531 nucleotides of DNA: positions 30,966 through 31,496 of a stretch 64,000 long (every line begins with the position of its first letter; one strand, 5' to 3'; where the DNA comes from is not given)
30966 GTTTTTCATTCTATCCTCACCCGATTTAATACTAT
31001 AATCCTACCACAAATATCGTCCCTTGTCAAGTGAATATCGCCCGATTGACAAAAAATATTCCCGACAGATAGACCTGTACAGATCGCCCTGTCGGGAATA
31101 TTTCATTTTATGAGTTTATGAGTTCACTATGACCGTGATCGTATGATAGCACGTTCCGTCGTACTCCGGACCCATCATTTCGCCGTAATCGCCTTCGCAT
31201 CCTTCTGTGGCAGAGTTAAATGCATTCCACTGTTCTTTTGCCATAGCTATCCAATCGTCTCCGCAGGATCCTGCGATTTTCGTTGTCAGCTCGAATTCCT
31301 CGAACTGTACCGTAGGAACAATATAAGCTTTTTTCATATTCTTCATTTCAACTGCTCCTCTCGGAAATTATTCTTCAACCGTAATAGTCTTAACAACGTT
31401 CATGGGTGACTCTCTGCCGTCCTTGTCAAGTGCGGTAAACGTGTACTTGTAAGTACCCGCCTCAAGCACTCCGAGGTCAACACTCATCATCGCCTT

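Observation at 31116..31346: The 76-aa ORF looks like a RiPP-type precursor: a leader-like N-terminus and an acidic core with three Cys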

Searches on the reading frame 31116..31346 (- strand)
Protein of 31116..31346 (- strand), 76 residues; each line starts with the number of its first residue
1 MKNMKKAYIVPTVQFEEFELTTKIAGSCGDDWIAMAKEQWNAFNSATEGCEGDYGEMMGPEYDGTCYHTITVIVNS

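Call 9: search_protein_families(library=pfam, proteins=[window:31116-31346:-], max_evalue=0.01)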
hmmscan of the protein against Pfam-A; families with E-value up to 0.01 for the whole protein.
window:31116-31346:- (76 aa): 0 families

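Call 10: search_protein_families(library=ncbifam, proteins=[window:31116-31346:-], max_evalue=0.01)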
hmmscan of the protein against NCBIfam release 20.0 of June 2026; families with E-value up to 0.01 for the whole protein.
window:31116-31346:- (76 aa): 0 families

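Call 11: find_homologous_proteins(query=window:31119-31346:-, max_evalue=0.01)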
Query seq(76 aa) (76 aa): 2 proteins with E <= 0.01 among 2 candidates.
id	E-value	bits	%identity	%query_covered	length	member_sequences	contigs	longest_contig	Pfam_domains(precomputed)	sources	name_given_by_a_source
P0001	7.8e-47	174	100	100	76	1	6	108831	-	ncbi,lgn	-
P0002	1.0e-23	100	63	100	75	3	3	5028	-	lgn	-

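Call 13: find_encoding_contigs(protein=P0002, flank=10000, max_places=6)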
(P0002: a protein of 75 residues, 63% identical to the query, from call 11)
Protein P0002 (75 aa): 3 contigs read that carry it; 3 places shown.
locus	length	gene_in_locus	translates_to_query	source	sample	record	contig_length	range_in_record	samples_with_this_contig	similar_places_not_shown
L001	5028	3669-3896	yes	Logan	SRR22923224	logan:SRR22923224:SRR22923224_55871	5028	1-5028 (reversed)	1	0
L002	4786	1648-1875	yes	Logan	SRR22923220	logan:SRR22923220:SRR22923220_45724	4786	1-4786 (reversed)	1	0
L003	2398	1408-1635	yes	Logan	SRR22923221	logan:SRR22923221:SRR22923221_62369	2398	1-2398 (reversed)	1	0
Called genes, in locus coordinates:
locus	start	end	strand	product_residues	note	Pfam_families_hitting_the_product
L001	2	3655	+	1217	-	?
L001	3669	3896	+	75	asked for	-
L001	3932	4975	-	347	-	PF00672:HAMP, PF00512:HisKA, PF02518:HATPase_c, PF13581:HATPase_c_2 (weak)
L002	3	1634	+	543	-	?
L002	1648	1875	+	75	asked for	-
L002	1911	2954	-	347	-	PF00672:HAMP, PF00512:HisKA, PF02518:HATPase_c, PF13581:HATPase_c_2 (weak)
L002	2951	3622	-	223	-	PF00072:Response_reg, PF00486:Trans_reg_C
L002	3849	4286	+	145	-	PF12641:Flavodoxin_3 (faint), PF12724:Flavodoxin_5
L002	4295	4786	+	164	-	?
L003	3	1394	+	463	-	?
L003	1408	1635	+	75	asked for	-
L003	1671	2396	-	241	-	?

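Call 14: find_encoding_contigs(protein=P0001, flank=10000, max_places=6)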
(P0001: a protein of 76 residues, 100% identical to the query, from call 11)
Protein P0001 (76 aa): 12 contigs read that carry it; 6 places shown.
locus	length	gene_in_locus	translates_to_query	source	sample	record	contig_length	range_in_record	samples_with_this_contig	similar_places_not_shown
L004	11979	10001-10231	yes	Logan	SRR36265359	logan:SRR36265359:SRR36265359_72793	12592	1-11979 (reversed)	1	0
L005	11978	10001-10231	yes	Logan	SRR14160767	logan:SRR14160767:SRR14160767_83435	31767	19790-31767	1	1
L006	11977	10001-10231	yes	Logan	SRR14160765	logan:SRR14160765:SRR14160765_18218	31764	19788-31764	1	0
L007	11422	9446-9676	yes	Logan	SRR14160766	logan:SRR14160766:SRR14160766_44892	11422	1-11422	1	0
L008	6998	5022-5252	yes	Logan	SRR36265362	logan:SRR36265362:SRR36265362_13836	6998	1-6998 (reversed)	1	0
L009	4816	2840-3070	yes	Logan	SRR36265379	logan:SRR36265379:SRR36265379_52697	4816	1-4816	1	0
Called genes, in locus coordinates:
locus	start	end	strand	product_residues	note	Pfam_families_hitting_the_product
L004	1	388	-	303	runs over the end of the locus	PF01509:TruB_N, PF16198:TruB_C_2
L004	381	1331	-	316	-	PF02779:Transket_pyr, PF22613:Transketolase_C_1 (weak), PF02780:Transketolase_C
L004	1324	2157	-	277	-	PF00456:Transketolase_N, PF13292:DXP_synthase_N, PF09364:XFP_N (weak), PF00676:E1_dh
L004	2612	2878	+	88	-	PF05402:PqqD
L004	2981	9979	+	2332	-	PF07691:PA14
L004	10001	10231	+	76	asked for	-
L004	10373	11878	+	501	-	PF08245:Mur_ligase_M, PF02875:Mur_ligase_C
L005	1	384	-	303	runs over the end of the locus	PF01509:TruB_N, PF16198:TruB_C_2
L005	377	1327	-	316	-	PF02779:Transket_pyr, PF22613:Transketolase_C_1 (weak), PF02780:Transketolase_C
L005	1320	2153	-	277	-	PF00456:Transketolase_N, PF13292:DXP_synthase_N, PF09364:XFP_N (weak), PF00676:E1_dh (weak)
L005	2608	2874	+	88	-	PF05402:PqqD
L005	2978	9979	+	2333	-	PF07691:PA14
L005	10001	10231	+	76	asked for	-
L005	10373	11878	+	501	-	PF08245:Mur_ligase_M, PF02875:Mur_ligase_C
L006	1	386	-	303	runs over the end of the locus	PF01509:TruB_N, PF16198:TruB_C_2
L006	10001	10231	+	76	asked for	-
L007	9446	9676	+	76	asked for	-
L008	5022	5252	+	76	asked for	-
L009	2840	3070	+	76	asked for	-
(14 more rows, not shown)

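Call 18: search_protein_families(library=pfam, proteins=[window:31119-31346:-], max_evalue=10)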
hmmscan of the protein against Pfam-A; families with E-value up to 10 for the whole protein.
seq(76 aa): 0 families

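Call 19: search_protein_families(library=ncbifam, proteins=[window:31119-31346:-], max_evalue=10)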
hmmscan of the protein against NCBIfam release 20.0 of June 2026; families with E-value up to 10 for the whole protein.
seq(76 aa): 0 families

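Call 22: search_protein_representatives(alignment_id=A1)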
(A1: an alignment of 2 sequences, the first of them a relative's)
Query: 2 sequences, 76 profile positions. Proteins with E-value up to 0.001 (for the whole library): 16; up to 1e-10: 4; up to 1e-30: 1. The best 16 are listed.
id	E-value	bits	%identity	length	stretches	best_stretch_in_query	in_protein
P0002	4.8e-45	167.8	-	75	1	1-76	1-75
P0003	1.1e-12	64.2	-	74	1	1-74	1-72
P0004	2.1e-11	60.0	-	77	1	5-74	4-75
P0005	3.3e-11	59.4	-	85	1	1-73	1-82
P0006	1.4e-09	54.2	-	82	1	4-71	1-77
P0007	4.0e-07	46.3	-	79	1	1-73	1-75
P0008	6.5e-07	45.6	-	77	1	4-73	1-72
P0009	1.2e-06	44.8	-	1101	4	30-71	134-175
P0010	1.9e-06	44.1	-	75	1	1-75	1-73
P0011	9.7e-05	38.7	-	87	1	4-68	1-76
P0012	1.8e-04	37.8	-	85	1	4-70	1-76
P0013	2.3e-04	37.4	-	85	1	4-69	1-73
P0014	2.9e-04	37.1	-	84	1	4-69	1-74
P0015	6.0e-04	36.1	-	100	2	4-39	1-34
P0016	8.9e-04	35.6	-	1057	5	13-57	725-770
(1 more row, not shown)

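Call 27: find_homologous_proteins(query=A2, max_evalue=0.001)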
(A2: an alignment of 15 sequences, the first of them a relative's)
Query A2 (15 sequences) (76 aa, profile of the alignment): 579 proteins with E <= 0.001 among 667 candidates; the best 120 are listed.
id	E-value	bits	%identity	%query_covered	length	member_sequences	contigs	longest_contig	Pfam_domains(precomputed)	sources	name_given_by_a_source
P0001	8.3e-27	111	100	100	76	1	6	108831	-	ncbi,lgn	-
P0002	1.5e-24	104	63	100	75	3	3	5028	-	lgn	-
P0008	7.2e-21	92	37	96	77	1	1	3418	-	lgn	-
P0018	1.0e-19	89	37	96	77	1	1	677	-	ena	-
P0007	5.3e-19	86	36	95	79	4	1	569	-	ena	-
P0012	6.7e-19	86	32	91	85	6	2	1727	-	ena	-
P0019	6.9e-18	83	32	86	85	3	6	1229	-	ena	-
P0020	2.5e-17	81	36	89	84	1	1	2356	-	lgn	-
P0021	7.1e-17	80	36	95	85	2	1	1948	-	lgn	-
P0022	1.6e-16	79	40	89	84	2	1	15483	-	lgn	-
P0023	2.0e-16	78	38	86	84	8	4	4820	-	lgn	-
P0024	2.7e-16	78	35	89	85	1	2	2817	-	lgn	-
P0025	3.1e-16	78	36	89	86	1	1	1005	-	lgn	-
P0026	4.8e-16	77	33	86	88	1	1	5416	-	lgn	-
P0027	6.0e-16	77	36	89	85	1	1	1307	-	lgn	-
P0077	2.4e-14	72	34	89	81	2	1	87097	-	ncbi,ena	-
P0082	2.8e-14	71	60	33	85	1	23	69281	-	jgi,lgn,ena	-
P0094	3.7e-14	71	37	89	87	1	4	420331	-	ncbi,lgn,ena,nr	ncbi:MAG: hypothetical protein IJZ85_02590 [Lachnospiraceae bacterium]|nr:hypothetical protein [Lach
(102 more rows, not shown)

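Call 28: find_encoding_contigs(protein=P0094, flank=10000, max_places=2)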
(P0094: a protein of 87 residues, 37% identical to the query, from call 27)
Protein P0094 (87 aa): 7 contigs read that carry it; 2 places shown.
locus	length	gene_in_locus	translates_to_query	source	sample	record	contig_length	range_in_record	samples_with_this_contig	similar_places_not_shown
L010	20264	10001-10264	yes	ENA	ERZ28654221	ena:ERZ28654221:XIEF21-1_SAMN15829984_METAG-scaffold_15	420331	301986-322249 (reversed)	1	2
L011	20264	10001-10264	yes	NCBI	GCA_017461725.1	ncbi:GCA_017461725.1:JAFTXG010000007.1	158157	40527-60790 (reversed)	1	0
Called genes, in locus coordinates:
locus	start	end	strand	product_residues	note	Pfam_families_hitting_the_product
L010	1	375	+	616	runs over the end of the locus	PF13727:CoA_binding_3, PF00106:adh_short (weak), PF04321:RmlD_sub_bind, PF08659:KR (weak), PF01073:3Beta_HSD, PF01370:Epimerase, PF02719:Polysacc_synt_2, PF16363:GDP_Man_Dehyd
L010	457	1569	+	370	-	PF03816:LytR_cpsA_psr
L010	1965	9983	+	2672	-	-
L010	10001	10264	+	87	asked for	-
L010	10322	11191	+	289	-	-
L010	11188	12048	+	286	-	PF27840:ScmC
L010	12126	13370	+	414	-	PF04055:Radical_SAM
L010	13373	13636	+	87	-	PF05402:PqqD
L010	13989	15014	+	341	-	-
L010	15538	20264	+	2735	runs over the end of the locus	PF02368:Big_2, PF26182:Ig_NUP210_5th (faint), PF07523:Big_3 (faint), PF00092:VWA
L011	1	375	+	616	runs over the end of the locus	PF13727:CoA_binding_3, PF00106:adh_short (weak), PF04321:RmlD_sub_bind, PF08659:KR (weak), PF01073:3Beta_HSD, PF01370:Epimerase, PF02719:Polysacc_synt_2, PF16363:GDP_Man_Dehyd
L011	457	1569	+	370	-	PF03816:LytR_cpsA_psr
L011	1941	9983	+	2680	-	-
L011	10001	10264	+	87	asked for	-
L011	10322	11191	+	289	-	-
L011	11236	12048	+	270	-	PF27840:ScmC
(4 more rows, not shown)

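Call 29: find_encoding_contigs(protein=P0077, flank=10000, max_places=2)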
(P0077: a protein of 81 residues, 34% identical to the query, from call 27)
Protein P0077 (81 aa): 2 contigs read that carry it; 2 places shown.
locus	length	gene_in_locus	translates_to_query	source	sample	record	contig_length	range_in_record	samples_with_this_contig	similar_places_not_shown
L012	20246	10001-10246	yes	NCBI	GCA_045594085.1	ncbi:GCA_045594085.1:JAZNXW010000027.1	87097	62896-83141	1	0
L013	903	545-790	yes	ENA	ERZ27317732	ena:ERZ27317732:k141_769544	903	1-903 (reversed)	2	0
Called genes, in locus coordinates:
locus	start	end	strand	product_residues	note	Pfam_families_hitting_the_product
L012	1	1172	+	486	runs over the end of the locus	PF10609:ParA, PF01656:CbiA, PF09140:MipZ (faint), PF13614:AAA_31 (weak)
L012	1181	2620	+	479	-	PF00142:Fer4_NifH (faint), PF01268:FTHFS (faint), PF13614:AAA_31, PF09140:MipZ, PF10609:ParA, PF01656:CbiA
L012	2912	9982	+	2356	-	-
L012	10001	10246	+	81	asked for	-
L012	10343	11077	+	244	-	-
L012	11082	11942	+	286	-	PF27840:ScmC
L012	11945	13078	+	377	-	PF04055:Radical_SAM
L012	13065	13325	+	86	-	PF05402:PqqD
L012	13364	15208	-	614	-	PF13727:CoA_binding_3, PF00106:adh_short (faint), PF04321:RmlD_sub_bind, PF01073:3Beta_HSD, PF01370:Epimerase, PF02719:Polysacc_synt_2, PF16363:GDP_Man_Dehyd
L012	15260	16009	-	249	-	PF19567:CpsB_CapC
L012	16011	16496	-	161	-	-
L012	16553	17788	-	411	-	PF14907:NTP_transf_5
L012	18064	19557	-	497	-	PF03606:DcuC, PF03553:Na_H_antiporter (weak)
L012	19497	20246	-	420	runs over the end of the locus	PF01553:Acyltransferase (weak)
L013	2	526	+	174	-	?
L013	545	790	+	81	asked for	-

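Call 30: find_encoding_contigs(protein=P0082, flank=10000, max_places=2)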
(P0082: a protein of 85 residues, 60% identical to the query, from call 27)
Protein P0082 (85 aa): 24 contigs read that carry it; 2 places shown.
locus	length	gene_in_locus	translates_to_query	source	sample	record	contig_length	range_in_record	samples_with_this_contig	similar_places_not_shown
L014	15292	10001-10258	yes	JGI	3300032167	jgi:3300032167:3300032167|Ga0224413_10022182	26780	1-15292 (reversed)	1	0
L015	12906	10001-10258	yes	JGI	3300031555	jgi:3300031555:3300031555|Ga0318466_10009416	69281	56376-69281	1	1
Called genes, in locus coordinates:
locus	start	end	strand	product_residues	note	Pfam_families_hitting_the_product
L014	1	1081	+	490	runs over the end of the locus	PF02706:Wzz, PF09140:MipZ (faint), PF10609:ParA, PF13614:AAA_31, PF01656:CbiA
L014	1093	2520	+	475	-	-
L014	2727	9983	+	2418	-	PF07470:Glyco_hydro_88, PF07523:Big_3, PF02368:Big_2 (weak)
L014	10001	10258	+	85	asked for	-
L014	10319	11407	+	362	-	-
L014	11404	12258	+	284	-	PF27840:ScmC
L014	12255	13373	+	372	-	PF04055:Radical_SAM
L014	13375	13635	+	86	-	PF05402:PqqD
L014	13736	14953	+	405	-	PF14907:NTP_transf_5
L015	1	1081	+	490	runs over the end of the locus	PF02706:Wzz, PF09140:MipZ (faint), PF10609:ParA, PF13614:AAA_31, PF01656:CbiA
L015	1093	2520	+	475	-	-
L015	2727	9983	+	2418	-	PF07470:Glyco_hydro_88, PF07523:Big_3, PF02368:Big_2 (weak)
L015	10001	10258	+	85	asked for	-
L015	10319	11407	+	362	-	-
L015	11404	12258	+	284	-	PF27840:ScmC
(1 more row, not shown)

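Call 43: search_protein_families(library=ncbifam, proteins=[L010:10322-11191:+, L010:11188-12048:+, L010:12126-13370:+, L010:13373-13636:+, L010:10001-10264:+, L014:13736-14953:+, L012:11945-13078:+], max_evalue=0.01)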
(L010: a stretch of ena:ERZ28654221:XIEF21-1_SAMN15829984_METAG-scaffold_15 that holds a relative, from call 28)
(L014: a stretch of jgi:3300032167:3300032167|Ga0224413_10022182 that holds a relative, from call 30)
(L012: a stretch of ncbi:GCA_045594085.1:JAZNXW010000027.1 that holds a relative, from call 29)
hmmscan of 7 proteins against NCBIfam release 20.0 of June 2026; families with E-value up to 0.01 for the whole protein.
L010:10322-11191:+ (289 aa): 0 families

L010:11188-12048:+ (286 aa): 1 family
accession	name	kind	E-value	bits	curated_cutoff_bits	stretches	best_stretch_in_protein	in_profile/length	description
TIGR04249.1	SCM_chp_ScmC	equivalog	3.4e-05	23.3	125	1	128-225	121-224/292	SynChlorMet cassette protein ScmC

L010:12126-13370:+ (414 aa): 69 families (the best 25 are shown)
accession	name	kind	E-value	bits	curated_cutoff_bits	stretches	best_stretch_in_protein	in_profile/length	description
TIGR04545.1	rSAM_ahbD_hemeb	equivalog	4e-26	92.2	500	1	30-196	4-168/339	heme b synthase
NF045574.1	sacti_mat_StsB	exception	5e-23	81.7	625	1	31-205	101-269/466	StsB family radical SAM/SPASM domain sactipeptide maturase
TIGR02668.1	moaA_archaeal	equivalog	8.9e-23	80.7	325.25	1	31-187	15-170/303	GTP 3',8-cyclase MoaA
TIGR04250.1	SCM_rSAM_ScmE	equivalog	3.9e-21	75.3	400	1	29-188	6-163/358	SynChlorMet cassette radical SAM/SPASM protein ScmE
TIGR04051.1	rSAM_NirJ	equivalog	3.1e-19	69.2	515.45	1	31-195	7-168/354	heme d1 biosynthesis radical SAM protein NirJ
TIGR02109.1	PQQ_syn_pqqE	equivalog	5.2e-19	68.4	381.35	1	22-195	3-174/358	pyrroloquinoline quinone biosynthesis protein PqqE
NF001199.0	PRK00164.2-1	equivalog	6.3e-19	68.2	231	1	31-186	17-171/308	GTP 3',8-cyclase MoaA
TIGR04053.2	TIGR04053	equivalog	3e-18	66.2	395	1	29-199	11-182/366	TIGR04053 family radical SAM/SPASM domain-containing protein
TIGR03962.1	mycofact_rSAM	equivalog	4.7e-18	65.5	265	1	20-200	6-183/339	mycofactocin radical SAM maturase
TIGR04055.1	rSAM_NirJ2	equivalog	5.9e-18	65.5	500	1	31-205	5-176/326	putative heme d1 biosynthesis radical SAM protein NirJ2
NF050035.1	rSAM_WgK_link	exception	8.7e-18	64.4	650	1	29-196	12-177/367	radical SAM/SPASM peptide maturase WgkB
TIGR02666.1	moaA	equivalog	1.3e-17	63.8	284.05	1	32-201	16-191/336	GTP 3',8-cyclase MoaA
TIGR04082.1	rSAM_for_selen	equivalog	1.9e-16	59.9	350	1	31-340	204-501/516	thio(seleno)oxazole modification radical SAM maturase SbtM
TIGR04303.1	GeoRSP_rSAM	equivalog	2.4e-16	60.2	400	1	25-347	4-318/325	GeoRSP system radical SAM/SPASM protein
TIGR04546.1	rSAM_ahbC_deAc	equivalog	6.8e-16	58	650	1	30-189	43-199/390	12,18-didecarboxysiroheme deacetylase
TIGR04251.1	SCM_rSAM_ScmF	equivalog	5.5e-15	55.6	400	1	30-224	8-202/353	SynChlorMet cassette radical SAM/SPASM protein ScmF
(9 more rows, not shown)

L010:13373-13636:+ (87 aa): 5 families
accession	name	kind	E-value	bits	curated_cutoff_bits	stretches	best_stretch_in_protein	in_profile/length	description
NF033536.1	lasso_PqqD_Bac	exception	1.3e-07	31.7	80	1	5-86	10-86/88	lasso peptide biosynthesis PqqD family chaperone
NF033530.1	lasso_PqqD_Strm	exception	4.6e-07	30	70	1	31-85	23-77/78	lasso peptide biosynthesis PqqD family chaperone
TIGR04302.1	geo_PqqD_fam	equivalog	2.5e-06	27.9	100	1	21-86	35-100/102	GeoRSP system PqqD family peptide chaperone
TIGR04248.1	SCM_PqqD_rel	equivalog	0.0005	20.2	100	1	28-85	23-80/84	SynChlorMet cassette protein ScmD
TIGR04353.1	PqqD_rel_X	equivalog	0.00063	20.7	35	1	32-87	16-74/74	HPr-rel-A system PqqD family peptide chaperone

L010:10001-10264:+ (87 aa): 0 families

L014:13736-14953:+ (405 aa): 0 families

L012:11945-13078:+ (377 aa): 75 families (the best 25 are shown)
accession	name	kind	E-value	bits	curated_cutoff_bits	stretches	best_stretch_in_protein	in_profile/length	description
TIGR04545.1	rSAM_ahbD_hemeb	equivalog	1.5e-31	110.1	500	2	29-205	4-178/339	heme b synthase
TIGR02668.1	moaA_archaeal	equivalog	2e-28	99.3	325.25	1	30-287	15-265/303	GTP 3',8-cyclase MoaA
TIGR04055.1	rSAM_NirJ2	equivalog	6.3e-25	88.4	500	1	30-207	5-179/326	putative heme d1 biosynthesis radical SAM protein NirJ2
NF050035.1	rSAM_WgK_link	exception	1.1e-24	87.1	650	1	28-208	12-190/367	radical SAM/SPASM peptide maturase WgkB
TIGR04051.1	rSAM_NirJ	equivalog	2.8e-24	85.8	515.45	1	30-195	7-169/354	heme d1 biosynthesis radical SAM protein NirJ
TIGR04250.1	SCM_rSAM_ScmE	equivalog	1.1e-23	83.8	400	1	28-193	6-170/358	SynChlorMet cassette radical SAM/SPASM protein ScmE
TIGR02109.1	PQQ_syn_pqqE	equivalog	1.5e-23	83.3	381.35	1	21-196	3-176/358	pyrroloquinoline quinone biosynthesis protein PqqE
NF001199.0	PRK00164.2-1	equivalog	2.3e-23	82.8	231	1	30-202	17-188/308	GTP 3',8-cyclase MoaA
TIGR03962.1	mycofact_rSAM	equivalog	3.3e-23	82.4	265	1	21-205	8-188/339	mycofactocin radical SAM maturase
TIGR04251.1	SCM_rSAM_ScmF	equivalog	6.8e-23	81.6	400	1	29-218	8-197/353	SynChlorMet cassette radical SAM/SPASM protein ScmF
TIGR02666.1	moaA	equivalog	8e-23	80.9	284.05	1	31-202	16-193/336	GTP 3',8-cyclase MoaA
TIGR04053.2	TIGR04053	equivalog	9.4e-23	81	395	1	29-203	12-187/366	TIGR04053 family radical SAM/SPASM domain-containing protein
NF045574.1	sacti_mat_StsB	exception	4.8e-22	78.4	625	1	30-196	101-263/466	StsB family radical SAM/SPASM domain sactipeptide maturase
TIGR04347.1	pseudo_SAM_Halo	equivalog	1.2e-20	74.1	525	1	29-195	42-205/390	TIGR04347 family pseudo-SAM/SPASM protein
TIGR04317.1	W_rSAM_matur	equivalog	3.9e-20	72.3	380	1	30-287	9-255/349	tungsten cofactor oxidoreductase radical SAM maturase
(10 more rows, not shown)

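Call 44: search_protein_families(library=pfam, proteins=[L010:10322-11191:+, L010:11188-12048:+, L010:12126-13370:+, L010:13373-13636:+, L010:10001-10264:+, L010:1965-9983:+, L012:2912-9982:+], max_evalue=0.01)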
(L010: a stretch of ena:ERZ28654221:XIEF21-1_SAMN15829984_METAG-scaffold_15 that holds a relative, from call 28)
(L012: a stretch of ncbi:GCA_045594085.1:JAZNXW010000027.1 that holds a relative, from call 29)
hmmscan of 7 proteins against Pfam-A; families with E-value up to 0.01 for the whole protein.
L010:10322-11191:+ (289 aa): 0 families

L010:11188-12048:+ (286 aa): 0 families

L010:12126-13370:+ (414 aa): 3 families
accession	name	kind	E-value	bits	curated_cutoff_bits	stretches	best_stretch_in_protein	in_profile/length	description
PF04055.27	Radical_SAM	-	1.3e-25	90.9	29.5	1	31-188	2-164/166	Radical SAM superfamily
PF13353.11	Fer4_12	-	0.0002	22.1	22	1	34-91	13-68/137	4Fe-4S single cluster domain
PF19238.5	Radical_SAM_2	-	0.0051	16.9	26.7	0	19-54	4-40/151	Radical SAM-like domain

L010:13373-13636:+ (87 aa): 1 family
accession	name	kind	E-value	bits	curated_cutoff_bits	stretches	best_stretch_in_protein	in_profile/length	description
PF05402.18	PqqD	-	3.3e-15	56.6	23.4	1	17-86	3-67/67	Coenzyme PQQ synthesis protein D (PqqD)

L010:10001-10264:+ (87 aa): 0 families

L010:1965-9983:+ (2672 aa): 1 family
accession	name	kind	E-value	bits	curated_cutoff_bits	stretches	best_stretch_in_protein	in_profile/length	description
PF13954.11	PapC_N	-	0.0033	17.8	27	0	1148-1181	18-51/146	PapC N-terminal domain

L012:2912-9982:+ (2356 aa): 3 families
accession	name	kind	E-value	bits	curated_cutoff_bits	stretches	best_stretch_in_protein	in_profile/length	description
PF07523.18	Big_3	-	9.9e-10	39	21.2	1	320-386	3-67/68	Bacterial Ig-like domain (group 3)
PF00092.34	VWA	-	7.7e-09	36.4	23.8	1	1040-1235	1-140/174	von Willebrand factor type A domain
PF13519.12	VWA_2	-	3.8e-08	34.4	27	1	1041-1174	1-106/107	von Willebrand factor type A domain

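Call 47: find_homologous_proteins(query=A4, max_evalue=0.000001)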
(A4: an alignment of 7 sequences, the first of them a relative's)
Query A4 (7 sequences) (76 aa, profile of the alignment): 10 proteins with E <= 0.000001 among 179 candidates.
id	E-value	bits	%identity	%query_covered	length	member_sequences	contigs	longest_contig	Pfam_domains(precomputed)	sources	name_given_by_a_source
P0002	1.0e-33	134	63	100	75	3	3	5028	-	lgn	-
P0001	5.6e-33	131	100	100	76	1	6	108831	-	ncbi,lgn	-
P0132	2.0e-32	129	59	100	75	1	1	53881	-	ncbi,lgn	-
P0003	4.5e-29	119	42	100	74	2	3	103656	-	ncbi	-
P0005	4.9e-28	115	41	100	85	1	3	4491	-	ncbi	-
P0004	2.5e-27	113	41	97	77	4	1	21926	-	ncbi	-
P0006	2.1e-26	110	38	88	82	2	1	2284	-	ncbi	-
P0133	4.7e-23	99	40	96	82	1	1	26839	-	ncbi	-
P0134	2.1e-22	97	43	96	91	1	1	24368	-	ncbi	-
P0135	2.5e-22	97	43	100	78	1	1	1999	-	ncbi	-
